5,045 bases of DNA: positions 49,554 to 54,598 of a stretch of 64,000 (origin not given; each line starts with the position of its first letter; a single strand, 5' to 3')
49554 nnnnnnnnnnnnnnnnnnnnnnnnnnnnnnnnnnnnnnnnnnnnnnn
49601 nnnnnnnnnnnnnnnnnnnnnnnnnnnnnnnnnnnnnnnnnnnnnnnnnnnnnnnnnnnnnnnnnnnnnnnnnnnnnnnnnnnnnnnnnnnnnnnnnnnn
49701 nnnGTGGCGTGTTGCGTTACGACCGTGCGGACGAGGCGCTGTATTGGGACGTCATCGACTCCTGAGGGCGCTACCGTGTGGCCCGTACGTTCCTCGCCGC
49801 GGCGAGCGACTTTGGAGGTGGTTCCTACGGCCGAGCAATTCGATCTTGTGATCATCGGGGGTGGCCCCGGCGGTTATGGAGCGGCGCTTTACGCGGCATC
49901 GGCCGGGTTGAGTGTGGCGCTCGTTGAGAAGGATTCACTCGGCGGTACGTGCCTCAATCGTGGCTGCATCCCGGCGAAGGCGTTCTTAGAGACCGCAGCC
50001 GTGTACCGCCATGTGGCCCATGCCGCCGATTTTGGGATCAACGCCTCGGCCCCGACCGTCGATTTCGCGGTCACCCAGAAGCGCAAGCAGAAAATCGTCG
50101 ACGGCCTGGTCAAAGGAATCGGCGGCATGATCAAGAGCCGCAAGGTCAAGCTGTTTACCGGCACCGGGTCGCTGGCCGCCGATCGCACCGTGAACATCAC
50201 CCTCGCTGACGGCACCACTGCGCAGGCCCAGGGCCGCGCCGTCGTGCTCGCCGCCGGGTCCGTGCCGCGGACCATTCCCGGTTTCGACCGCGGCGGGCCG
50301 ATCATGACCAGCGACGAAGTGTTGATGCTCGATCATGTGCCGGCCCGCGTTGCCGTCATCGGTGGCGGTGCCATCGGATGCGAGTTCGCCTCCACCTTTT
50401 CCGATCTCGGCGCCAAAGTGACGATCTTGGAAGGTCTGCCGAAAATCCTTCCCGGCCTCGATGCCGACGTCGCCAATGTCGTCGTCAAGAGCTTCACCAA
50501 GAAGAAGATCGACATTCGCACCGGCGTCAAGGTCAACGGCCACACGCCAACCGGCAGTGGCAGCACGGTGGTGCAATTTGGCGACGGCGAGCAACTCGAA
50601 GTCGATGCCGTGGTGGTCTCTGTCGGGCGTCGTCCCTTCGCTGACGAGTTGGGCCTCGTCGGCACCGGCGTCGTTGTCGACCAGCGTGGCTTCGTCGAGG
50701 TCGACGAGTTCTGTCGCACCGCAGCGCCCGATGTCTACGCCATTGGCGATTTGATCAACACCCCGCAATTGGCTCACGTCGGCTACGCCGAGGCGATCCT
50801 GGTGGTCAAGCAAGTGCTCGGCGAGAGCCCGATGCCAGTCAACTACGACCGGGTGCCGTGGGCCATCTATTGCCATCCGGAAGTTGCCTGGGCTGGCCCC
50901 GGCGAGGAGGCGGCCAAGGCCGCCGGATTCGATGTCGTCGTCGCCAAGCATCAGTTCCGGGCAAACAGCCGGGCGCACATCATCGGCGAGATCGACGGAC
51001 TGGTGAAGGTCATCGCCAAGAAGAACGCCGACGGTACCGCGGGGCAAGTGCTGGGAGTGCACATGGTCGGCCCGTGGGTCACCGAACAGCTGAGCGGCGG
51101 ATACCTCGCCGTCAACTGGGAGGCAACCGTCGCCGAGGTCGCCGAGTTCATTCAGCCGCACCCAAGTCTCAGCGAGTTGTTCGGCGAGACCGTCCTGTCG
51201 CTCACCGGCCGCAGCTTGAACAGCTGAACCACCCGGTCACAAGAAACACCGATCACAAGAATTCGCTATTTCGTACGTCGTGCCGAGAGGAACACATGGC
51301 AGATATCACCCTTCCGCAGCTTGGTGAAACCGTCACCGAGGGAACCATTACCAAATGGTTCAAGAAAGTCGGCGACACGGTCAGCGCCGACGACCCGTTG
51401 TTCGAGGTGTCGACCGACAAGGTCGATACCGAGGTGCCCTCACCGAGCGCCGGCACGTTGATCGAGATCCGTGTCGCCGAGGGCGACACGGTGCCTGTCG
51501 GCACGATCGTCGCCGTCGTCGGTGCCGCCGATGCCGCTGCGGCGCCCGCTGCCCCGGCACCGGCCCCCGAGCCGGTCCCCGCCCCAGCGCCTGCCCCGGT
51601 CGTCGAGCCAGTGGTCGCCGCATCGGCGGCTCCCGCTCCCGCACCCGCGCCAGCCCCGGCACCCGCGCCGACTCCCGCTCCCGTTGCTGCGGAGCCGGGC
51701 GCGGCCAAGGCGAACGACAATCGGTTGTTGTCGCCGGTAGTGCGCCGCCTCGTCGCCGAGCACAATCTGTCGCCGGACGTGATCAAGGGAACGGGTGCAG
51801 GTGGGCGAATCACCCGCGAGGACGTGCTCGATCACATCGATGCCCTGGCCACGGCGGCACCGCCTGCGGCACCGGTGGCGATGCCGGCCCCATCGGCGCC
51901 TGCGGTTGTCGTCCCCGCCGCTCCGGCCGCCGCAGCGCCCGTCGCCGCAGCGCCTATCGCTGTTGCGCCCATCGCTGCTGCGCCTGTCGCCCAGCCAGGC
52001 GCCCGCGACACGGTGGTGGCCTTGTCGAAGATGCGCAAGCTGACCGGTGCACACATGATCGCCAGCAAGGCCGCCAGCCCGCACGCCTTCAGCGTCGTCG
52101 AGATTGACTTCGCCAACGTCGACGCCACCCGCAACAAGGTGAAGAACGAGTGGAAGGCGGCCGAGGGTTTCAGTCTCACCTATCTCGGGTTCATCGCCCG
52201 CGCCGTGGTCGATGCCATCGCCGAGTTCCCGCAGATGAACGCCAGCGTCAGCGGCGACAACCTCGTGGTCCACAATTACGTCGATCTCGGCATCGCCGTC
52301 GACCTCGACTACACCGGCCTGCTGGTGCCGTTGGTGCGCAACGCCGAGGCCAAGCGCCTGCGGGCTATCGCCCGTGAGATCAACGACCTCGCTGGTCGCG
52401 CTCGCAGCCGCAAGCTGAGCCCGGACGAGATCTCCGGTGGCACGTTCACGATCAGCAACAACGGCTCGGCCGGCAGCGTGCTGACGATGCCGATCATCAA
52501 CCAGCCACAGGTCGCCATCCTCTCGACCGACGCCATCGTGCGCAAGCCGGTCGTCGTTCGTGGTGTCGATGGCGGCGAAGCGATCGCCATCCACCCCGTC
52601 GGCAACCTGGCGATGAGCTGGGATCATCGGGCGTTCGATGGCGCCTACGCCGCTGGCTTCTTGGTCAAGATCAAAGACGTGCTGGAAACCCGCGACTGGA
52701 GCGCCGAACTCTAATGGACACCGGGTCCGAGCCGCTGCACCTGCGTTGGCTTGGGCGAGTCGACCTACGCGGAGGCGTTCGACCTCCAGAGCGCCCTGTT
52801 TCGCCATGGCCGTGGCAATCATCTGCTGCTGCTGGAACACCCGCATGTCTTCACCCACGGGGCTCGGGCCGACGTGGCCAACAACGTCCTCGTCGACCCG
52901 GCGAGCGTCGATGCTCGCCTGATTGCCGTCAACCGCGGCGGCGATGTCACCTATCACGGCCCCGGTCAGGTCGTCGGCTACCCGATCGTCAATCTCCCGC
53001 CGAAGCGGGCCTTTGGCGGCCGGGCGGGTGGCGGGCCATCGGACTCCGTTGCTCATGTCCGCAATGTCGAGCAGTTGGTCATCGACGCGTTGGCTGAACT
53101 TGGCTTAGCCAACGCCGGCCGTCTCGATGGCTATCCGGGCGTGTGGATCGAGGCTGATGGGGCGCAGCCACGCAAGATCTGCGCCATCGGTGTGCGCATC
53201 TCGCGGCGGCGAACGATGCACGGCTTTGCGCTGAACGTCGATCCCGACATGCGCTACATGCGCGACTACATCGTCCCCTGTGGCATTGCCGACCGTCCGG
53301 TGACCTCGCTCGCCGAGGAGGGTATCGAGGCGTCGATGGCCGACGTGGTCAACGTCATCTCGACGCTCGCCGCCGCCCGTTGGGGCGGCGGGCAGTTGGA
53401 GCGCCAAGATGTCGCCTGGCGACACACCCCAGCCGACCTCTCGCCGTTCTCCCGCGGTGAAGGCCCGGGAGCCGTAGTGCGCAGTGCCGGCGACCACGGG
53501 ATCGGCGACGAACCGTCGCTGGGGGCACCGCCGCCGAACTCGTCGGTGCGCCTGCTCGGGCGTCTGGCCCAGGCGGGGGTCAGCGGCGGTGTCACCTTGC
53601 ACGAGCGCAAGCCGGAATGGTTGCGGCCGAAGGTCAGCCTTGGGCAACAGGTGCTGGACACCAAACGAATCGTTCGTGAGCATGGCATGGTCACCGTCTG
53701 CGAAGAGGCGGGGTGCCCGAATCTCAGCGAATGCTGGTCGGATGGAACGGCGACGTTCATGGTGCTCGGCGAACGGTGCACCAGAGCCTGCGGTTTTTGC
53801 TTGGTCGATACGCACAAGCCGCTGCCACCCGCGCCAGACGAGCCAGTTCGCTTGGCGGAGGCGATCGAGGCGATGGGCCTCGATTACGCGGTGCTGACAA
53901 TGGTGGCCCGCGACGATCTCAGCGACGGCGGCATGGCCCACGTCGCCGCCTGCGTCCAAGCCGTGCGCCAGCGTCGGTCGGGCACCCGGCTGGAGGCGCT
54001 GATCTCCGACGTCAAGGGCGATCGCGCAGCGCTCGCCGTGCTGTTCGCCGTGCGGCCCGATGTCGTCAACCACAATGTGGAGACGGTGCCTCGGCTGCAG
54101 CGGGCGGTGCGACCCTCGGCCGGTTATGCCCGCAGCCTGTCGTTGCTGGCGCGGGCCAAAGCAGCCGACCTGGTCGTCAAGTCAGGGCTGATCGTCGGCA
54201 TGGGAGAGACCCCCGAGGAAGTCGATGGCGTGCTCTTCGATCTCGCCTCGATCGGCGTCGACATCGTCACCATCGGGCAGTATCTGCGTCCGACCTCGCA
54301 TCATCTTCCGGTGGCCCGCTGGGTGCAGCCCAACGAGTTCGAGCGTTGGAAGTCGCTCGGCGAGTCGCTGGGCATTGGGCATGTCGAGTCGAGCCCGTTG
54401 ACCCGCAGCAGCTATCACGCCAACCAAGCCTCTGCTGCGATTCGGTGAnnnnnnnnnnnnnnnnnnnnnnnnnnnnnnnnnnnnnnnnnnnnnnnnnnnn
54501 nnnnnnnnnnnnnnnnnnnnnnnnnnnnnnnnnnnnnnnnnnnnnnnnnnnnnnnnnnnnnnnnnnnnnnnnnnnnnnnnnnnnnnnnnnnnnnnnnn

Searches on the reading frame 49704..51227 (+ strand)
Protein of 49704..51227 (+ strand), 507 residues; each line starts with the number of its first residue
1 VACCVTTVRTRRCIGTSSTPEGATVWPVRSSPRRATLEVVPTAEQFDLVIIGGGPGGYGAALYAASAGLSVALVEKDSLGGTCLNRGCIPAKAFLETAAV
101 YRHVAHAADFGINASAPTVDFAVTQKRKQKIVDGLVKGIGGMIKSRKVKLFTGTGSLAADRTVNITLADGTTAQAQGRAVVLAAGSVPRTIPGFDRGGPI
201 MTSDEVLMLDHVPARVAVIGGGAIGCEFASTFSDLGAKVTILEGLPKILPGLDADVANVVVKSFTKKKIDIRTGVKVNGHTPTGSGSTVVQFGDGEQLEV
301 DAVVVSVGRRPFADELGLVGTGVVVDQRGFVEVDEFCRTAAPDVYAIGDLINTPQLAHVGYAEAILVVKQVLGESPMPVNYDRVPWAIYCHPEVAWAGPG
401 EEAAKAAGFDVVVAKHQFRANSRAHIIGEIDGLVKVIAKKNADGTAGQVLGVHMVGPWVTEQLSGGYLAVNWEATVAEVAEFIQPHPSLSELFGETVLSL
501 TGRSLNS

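Call 63: search_protein_families(library=pfam, proteins=[window:49704-51227:+], max_evalue=0.0001)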
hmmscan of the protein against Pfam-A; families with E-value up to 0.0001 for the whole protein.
window:49704-51227:+ (507 aa): 13 families
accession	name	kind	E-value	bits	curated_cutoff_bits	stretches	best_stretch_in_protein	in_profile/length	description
PF07992.20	Pyr_redox_2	-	7.9e-67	226.2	26.1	1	46-364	1-291/291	Pyridine nucleotide-disulphide oxidoreductase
PF02852.28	Pyr_redox_dim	-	8.1e-27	94.1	25.3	1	384-495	1-108/110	Pyridine nucleotide-disulphide oxidoreductase, dimerisation domain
PF00070.33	Pyr_redox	-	2.5e-22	79.6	22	1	215-291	1-78/82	Pyridine nucleotide-disulphide oxidoreductase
PF13738.12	Pyr_redox_3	-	8.5e-10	38.8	30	1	49-348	1-305/305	Pyridine nucleotide-disulphide oxidoreductase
PF01134.28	GIDA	-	1.5e-09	37.8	22.1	1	47-186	1-150/391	Glucose inhibited division protein A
PF01266.30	DAO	-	3e-09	37.3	27.9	1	47-82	1-38/353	FAD dependent oxidoreductase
PF03486.20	HI0933_like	-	1.7e-08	34.6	50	0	47-78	2-33/244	HI0933-like protein Rossmann domain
PF12831.13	FAD_oxidored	-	1.1e-07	31.9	27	1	47-91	1-46/416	FAD dependent oxidoreductase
PF01262.27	AlaDh_PNT_C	-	2.9e-07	30.6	23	0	213-270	28-85/214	Alanine dehydrogenase/PNT, C-terminal domain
PF13450.12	NAD_binding_8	-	9.7e-07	29.4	21.9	0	50-84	1-36/68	NAD(P)-binding Rossmann-like domain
PF00890.30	FAD_binding_2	-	1.1e-05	25.3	20.4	1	47-79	1-33/414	FAD binding domain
PF02737.24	3HCDH_N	-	5.6e-05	23.6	22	0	216-270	2-56/180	3-hydroxyacyl-CoA dehydrogenase, NAD binding domain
PF01946.23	Thi4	-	6.8e-05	22.7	26.2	0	44-87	16-61/235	Thi4 family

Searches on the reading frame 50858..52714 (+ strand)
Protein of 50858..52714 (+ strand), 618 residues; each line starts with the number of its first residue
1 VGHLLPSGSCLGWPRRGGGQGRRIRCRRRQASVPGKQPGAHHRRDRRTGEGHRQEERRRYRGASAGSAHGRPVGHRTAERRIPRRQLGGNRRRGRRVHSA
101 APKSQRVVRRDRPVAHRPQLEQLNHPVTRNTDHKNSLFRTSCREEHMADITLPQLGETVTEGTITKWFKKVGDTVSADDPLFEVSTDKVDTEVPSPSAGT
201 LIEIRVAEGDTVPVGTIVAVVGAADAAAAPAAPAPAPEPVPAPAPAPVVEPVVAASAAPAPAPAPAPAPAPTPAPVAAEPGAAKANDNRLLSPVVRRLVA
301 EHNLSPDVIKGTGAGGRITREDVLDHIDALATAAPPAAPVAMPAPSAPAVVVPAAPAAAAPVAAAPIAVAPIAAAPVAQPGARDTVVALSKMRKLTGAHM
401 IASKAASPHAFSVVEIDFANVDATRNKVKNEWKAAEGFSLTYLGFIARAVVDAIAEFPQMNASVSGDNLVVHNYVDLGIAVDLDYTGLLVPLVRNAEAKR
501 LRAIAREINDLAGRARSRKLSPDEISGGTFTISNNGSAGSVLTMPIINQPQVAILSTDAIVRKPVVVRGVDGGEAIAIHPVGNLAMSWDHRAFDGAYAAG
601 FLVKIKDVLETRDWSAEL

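Call 78: search_protein_families(library=pfam, proteins=[window:50858-52714:+], max_evalue=0.0001)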
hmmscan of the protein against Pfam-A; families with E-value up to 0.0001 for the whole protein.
window:50858-52714:+ (618 aa): 3 families
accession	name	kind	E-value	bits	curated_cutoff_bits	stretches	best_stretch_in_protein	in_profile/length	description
PF00198.28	2-oxoacid_dh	-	4.5e-68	229.6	23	1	384-611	4-226/232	2-oxoacid dehydrogenases acyltransferase (catalytic domain)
PF00364.28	Biotin_lipoyl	-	6.1e-23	80.9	22.1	1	149-220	2-72/73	Biotin-requiring enzyme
PF02817.22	E3_binding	-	4.2e-12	46.5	23.7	1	290-324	2-36/36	e3 binding domain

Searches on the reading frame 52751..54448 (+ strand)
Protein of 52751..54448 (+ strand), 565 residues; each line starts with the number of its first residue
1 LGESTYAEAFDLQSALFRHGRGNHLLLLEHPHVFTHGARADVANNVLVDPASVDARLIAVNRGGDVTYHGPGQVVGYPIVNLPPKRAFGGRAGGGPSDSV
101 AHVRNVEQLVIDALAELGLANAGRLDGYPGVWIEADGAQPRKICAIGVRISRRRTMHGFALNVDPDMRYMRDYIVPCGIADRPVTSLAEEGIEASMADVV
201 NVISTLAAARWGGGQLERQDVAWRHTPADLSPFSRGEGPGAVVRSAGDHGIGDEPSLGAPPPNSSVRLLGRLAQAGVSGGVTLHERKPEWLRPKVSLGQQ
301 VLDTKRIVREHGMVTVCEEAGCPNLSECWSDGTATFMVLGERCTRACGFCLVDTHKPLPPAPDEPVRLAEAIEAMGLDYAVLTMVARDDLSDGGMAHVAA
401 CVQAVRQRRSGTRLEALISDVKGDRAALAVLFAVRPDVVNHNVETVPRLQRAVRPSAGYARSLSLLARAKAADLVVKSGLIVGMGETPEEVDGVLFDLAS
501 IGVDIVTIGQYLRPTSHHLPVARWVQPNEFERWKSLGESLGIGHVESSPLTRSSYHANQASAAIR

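Call 63: search_protein_families(library=pfam, proteins=[window:52751-54448:+], max_evalue=0.0001)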
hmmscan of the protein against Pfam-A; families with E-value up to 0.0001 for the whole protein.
window:52751-54448:+ (565 aa): 2 families
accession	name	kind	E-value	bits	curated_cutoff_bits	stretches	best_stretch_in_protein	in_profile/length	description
PF21948.1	LplA-B_cat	-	1.2e-35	123.8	27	1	6-203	2-195/200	Lipoyl protein ligase A/B catalytic domain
PF04055.27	Radical_SAM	-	6.3e-16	59.4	29.5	1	338-495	2-163/166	Radical SAM superfamily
